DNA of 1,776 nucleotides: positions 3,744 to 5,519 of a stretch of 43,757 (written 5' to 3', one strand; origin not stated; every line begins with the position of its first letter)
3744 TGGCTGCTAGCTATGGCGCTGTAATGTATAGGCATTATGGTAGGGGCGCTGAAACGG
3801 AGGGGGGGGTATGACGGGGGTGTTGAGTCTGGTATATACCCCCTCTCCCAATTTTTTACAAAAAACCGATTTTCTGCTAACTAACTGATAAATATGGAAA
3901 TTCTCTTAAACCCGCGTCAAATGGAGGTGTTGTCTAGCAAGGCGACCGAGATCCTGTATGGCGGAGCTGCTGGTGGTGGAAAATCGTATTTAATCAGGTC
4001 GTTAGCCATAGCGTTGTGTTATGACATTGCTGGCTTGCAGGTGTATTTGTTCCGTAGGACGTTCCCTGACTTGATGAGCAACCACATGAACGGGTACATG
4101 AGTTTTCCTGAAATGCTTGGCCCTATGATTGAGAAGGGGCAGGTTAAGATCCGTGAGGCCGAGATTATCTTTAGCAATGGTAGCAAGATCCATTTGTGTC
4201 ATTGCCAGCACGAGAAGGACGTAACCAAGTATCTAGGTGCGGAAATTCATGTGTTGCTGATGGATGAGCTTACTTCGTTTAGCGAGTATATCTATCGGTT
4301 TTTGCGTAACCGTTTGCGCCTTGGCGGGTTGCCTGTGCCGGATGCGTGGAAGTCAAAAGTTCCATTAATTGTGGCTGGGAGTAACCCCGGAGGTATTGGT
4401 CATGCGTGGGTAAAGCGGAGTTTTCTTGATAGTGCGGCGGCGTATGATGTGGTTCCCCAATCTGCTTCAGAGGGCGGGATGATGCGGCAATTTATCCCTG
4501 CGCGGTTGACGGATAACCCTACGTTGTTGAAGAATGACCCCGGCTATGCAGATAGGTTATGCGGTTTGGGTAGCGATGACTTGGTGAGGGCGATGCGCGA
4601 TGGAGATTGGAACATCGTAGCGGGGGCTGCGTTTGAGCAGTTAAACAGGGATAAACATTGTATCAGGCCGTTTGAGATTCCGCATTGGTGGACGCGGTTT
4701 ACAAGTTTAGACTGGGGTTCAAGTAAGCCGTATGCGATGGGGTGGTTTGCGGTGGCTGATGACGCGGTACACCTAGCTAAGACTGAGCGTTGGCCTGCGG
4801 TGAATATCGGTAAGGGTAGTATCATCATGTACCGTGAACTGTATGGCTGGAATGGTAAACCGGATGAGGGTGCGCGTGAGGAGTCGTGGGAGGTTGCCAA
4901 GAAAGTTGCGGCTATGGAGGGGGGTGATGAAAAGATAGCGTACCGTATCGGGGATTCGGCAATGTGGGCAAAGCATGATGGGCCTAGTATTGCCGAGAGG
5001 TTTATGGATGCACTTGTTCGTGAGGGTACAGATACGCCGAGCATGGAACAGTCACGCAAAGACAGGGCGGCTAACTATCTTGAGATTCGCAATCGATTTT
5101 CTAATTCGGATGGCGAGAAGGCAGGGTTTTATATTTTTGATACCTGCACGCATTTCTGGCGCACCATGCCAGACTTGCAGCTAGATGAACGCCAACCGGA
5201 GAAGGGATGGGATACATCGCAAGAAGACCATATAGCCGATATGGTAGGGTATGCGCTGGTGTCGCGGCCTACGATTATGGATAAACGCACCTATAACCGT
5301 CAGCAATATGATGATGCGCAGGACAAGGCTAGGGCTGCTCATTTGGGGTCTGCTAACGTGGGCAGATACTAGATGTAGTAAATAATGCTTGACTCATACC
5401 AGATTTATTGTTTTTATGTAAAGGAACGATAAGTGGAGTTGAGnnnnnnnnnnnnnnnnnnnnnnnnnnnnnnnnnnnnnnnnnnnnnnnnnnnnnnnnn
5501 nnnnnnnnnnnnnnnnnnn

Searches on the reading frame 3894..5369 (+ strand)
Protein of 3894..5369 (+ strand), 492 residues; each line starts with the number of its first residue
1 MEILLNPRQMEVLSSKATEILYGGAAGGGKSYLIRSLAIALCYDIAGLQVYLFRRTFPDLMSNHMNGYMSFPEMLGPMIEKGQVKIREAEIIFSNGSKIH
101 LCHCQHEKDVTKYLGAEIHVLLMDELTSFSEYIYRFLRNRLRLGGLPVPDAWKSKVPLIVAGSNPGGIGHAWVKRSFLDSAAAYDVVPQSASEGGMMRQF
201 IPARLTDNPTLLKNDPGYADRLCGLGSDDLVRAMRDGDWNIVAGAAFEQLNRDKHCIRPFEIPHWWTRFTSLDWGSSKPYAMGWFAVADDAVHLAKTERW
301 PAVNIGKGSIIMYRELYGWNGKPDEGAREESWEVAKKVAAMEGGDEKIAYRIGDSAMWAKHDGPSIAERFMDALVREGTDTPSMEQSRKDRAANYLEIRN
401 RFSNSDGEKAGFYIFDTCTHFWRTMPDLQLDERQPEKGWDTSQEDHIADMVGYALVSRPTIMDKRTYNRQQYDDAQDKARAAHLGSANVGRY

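Call 15: search_protein_families(library=phrogs, proteins=[window:3894-5369:+], max_evalue=0.001)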
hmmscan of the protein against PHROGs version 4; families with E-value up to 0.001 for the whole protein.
window:3894-5369:+ (492 aa): 5 families
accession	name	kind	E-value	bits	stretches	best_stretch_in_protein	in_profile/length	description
phrog_979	-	head and packaging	3.6e-36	126.1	1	6-245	155-412/642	terminase large subunit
phrog_2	-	head and packaging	2.1e-25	90.6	1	5-471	266-605/807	terminase large subunit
phrog_9526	-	head and packaging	6.4e-14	53.1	1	7-142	13-150/280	terminase large subunit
phrog_10250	-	head and packaging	2.2e-05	25.3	0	372-468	125-225/228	terminase large subunit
phrog_5653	-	head and packaging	0.00013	22.7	0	237-287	1-52/199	terminase large subunit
